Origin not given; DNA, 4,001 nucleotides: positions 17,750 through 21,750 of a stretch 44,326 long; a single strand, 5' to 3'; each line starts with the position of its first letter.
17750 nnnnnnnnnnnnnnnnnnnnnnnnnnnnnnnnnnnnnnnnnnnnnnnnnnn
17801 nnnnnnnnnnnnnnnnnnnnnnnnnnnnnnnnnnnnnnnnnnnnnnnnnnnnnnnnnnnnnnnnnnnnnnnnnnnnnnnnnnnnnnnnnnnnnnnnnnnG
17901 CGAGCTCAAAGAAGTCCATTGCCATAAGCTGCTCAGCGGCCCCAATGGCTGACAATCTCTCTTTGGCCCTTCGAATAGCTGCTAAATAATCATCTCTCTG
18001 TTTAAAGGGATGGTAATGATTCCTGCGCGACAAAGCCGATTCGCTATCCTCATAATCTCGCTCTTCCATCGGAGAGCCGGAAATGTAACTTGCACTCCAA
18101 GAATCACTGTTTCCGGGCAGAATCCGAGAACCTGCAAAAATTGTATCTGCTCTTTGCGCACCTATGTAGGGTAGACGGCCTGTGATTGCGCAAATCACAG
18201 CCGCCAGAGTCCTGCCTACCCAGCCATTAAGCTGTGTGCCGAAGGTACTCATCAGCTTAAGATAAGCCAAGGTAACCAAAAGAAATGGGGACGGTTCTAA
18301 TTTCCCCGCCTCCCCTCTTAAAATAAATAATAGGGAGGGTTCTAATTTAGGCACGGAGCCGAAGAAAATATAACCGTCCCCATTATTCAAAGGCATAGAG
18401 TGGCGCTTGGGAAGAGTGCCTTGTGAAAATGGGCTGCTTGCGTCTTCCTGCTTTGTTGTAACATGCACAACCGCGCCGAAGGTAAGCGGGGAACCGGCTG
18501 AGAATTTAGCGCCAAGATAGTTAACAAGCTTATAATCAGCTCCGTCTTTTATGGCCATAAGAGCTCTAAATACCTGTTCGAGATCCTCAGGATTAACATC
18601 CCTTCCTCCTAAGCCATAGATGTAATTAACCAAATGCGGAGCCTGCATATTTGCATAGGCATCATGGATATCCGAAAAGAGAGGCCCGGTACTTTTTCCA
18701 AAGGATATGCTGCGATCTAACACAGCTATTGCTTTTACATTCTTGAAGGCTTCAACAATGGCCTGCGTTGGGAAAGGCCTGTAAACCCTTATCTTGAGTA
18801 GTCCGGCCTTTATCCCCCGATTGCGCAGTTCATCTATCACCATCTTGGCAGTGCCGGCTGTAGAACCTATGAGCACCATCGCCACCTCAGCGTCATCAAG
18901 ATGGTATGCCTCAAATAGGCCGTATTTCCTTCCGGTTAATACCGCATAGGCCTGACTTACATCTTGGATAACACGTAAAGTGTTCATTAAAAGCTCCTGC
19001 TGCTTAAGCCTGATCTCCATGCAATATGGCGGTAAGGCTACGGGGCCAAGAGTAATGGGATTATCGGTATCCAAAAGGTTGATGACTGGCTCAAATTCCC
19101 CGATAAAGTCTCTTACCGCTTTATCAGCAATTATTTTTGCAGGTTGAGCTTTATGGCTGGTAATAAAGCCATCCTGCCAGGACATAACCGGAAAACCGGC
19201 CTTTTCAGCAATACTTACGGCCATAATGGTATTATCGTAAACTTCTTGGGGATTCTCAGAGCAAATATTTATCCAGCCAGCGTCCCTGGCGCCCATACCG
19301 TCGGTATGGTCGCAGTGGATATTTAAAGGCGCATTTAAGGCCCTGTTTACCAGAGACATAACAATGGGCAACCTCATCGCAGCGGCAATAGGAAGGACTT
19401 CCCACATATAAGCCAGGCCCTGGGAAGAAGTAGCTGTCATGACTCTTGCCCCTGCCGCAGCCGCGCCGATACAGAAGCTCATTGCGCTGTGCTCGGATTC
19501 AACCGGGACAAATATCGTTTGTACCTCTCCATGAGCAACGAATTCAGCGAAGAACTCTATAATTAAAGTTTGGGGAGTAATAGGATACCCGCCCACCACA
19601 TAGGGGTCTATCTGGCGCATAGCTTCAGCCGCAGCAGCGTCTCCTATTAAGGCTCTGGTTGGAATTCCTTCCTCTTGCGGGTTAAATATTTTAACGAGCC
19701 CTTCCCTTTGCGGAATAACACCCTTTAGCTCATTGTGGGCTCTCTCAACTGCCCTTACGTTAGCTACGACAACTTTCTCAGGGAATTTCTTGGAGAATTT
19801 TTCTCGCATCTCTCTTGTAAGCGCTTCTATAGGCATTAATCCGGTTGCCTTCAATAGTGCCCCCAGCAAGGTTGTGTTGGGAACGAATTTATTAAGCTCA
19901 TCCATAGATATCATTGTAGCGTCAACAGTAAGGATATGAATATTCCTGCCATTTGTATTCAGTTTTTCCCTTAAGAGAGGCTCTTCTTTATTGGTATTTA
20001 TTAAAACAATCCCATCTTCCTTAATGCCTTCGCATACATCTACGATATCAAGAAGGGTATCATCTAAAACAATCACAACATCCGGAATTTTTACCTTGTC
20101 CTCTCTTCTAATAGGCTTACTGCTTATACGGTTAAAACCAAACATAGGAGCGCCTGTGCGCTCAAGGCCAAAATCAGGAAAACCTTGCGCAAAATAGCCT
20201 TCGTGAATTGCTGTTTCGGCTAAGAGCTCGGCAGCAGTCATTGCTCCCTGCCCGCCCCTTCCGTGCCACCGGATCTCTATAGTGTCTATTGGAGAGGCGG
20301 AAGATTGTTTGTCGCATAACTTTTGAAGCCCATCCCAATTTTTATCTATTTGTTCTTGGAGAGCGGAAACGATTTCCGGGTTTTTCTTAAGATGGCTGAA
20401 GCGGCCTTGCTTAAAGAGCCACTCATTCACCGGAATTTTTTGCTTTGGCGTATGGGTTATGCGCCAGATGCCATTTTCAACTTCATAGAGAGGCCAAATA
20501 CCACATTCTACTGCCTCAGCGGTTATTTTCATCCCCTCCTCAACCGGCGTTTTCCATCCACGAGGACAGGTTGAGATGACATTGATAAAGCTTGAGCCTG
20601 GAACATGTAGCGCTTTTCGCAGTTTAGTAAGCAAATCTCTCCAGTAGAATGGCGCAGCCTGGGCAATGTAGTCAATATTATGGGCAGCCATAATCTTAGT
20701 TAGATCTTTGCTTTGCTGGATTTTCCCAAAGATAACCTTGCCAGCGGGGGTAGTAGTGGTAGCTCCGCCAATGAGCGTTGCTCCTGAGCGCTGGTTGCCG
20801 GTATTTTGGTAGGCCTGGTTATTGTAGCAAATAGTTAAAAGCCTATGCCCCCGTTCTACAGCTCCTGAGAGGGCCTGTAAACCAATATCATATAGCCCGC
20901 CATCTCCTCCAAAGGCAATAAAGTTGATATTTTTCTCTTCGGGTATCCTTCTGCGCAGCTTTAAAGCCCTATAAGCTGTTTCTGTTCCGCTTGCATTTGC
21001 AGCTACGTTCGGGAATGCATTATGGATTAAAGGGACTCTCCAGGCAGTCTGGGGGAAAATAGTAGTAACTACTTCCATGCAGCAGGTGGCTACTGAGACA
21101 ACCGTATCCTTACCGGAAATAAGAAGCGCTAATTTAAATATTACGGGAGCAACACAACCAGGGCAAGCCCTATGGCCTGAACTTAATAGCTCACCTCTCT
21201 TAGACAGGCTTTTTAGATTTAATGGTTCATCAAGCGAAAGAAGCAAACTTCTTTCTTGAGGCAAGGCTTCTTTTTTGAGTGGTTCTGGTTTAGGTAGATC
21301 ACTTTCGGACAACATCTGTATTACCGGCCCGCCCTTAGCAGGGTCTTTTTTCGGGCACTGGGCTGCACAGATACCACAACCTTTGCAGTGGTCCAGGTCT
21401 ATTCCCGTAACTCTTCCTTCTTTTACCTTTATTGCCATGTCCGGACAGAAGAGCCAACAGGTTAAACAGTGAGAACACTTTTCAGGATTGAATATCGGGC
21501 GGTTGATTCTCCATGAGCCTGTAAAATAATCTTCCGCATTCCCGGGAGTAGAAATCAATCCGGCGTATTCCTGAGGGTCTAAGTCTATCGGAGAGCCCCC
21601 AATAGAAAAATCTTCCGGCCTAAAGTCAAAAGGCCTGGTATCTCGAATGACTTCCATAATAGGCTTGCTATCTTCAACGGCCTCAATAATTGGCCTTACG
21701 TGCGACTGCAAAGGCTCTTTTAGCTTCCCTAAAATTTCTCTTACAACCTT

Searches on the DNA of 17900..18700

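Call 11: search_rna_families(source=window, start=17900, end=18700, threshold=evalue, max_evalue=5)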
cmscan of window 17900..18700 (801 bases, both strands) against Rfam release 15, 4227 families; matches with E-value up to 5: 9.
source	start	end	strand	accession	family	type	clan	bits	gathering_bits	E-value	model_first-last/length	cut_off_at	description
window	18284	18384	-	RF04262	MIR1319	Gene; miRNA;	-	24.2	116.6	0.069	1-119/119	no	MIR1319 microRNA precursor family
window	18275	18391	-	RF00984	mir-576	Gene; miRNA;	-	24.1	99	0.014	1-90/90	no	mir-576 microRNA precursor family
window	18262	18390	-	RF02271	uc_338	Cis-reg;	-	23.2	120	0.0022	1-180/180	no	TUC338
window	17973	18031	-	RF00078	MicA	Gene; sRNA;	-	18.8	41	3.3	1-75/75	no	MicA sRNA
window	18547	18652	-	RF02114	FAM13A-AS1_1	Gene; lncRNA;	-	17.6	70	2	1-118/118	no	FAM13A antisense RNA 1 conserved region 1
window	18287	18381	-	RF02021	mir-3179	Gene; miRNA;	-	17.6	90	2.3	1-84/84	no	mir-3179 microRNA precursor family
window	18273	18399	-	RF04079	MIR161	Gene; miRNA;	-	15.6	90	3.3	1-136/136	no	MIR161 microRNA precursor family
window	18279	18389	+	RF00984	mir-576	Gene; miRNA;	-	15.5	99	4.5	1-90/90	no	mir-576 microRNA precursor family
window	18274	18393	+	RF01043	MIR1023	Gene; miRNA;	-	14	90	4.2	1-165/165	no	MIR1023 microRNA precursor family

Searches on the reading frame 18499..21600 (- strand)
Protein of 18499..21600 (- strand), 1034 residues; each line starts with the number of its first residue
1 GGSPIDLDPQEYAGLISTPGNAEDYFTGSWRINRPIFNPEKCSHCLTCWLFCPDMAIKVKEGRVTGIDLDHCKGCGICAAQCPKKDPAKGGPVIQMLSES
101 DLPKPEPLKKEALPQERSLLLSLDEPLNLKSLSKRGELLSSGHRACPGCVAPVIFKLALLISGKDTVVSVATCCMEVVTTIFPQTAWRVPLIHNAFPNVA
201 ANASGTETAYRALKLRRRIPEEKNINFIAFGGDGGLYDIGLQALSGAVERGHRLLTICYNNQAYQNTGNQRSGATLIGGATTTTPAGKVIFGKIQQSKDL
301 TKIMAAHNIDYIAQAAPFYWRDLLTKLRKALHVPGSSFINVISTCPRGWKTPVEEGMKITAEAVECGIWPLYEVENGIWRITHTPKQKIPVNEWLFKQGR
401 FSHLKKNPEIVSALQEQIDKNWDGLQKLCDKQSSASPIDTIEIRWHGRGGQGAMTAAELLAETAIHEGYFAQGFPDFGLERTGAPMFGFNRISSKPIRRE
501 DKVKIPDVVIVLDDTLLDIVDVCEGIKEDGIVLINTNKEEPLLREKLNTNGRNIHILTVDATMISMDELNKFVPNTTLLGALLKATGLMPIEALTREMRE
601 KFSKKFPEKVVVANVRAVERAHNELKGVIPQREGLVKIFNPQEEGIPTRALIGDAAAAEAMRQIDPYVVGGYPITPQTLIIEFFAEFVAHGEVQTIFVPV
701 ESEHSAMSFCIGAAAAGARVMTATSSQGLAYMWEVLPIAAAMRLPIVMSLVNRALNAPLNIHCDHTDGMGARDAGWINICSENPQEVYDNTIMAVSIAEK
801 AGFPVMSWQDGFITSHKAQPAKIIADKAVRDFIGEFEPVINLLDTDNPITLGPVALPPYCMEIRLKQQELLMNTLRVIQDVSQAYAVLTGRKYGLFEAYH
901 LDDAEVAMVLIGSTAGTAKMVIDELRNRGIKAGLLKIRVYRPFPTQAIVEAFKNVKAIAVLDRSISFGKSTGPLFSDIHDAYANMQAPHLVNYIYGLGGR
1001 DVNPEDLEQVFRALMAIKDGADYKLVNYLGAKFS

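Call 18: search_protein_families(library=pfam, proteins=[window:18499-21600:-], max_evalue=0.001)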
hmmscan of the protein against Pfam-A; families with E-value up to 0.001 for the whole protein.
window:18499-21600:- (1034 aa): 11 families
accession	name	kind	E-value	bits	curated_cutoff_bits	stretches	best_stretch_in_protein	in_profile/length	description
PF01855.24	POR_N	-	8.6e-67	225.7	27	1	660-880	2-228/231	Pyruvate flavodoxin/ferredoxin oxidoreductase, thiamine diP-bdg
PF01558.24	POR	-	1.3e-37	130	27.4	1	449-622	1-172/173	Pyruvate ferredoxin/flavodoxin oxidoreductase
PF17147.9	PFOR_II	-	3.2e-32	111.4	27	1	904-1007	1-102/102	Pyruvate:ferredoxin oxidoreductase core domain II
PF02775.26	TPP_enzyme_C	-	1.9e-16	60.7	21.9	1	222-341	44-151/151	Thiamine pyrophosphate enzyme, C-terminal TPP binding domain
PF00037.32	Fer4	-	7.4e-09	35.5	21.1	1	35-58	1-24/24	4Fe-4S binding domain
PF13237.11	Fer4_10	-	1.6e-06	28.4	25.5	1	35-83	2-53/53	4Fe-4S dicluster domain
PF14697.11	Fer4_21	-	1.7e-06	28.5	35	1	38-84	4-53/59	4Fe-4S dicluster domain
PF12797.12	Fer4_2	-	8.5e-05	22.7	24.5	0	67-83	5-21/22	4Fe-4S binding domain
PF02780.25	Transketolase_C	-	0.00021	21.6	25.9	1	904-1009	10-115/124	Transketolase, C-terminal domain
PF12838.12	Fer4_7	-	0.00029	21.7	27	1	41-84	1-50/52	4Fe-4S dicluster domain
PF13187.11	Fer4_9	-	0.00093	19.6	27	0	41-85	1-50/52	4Fe-4S dicluster domain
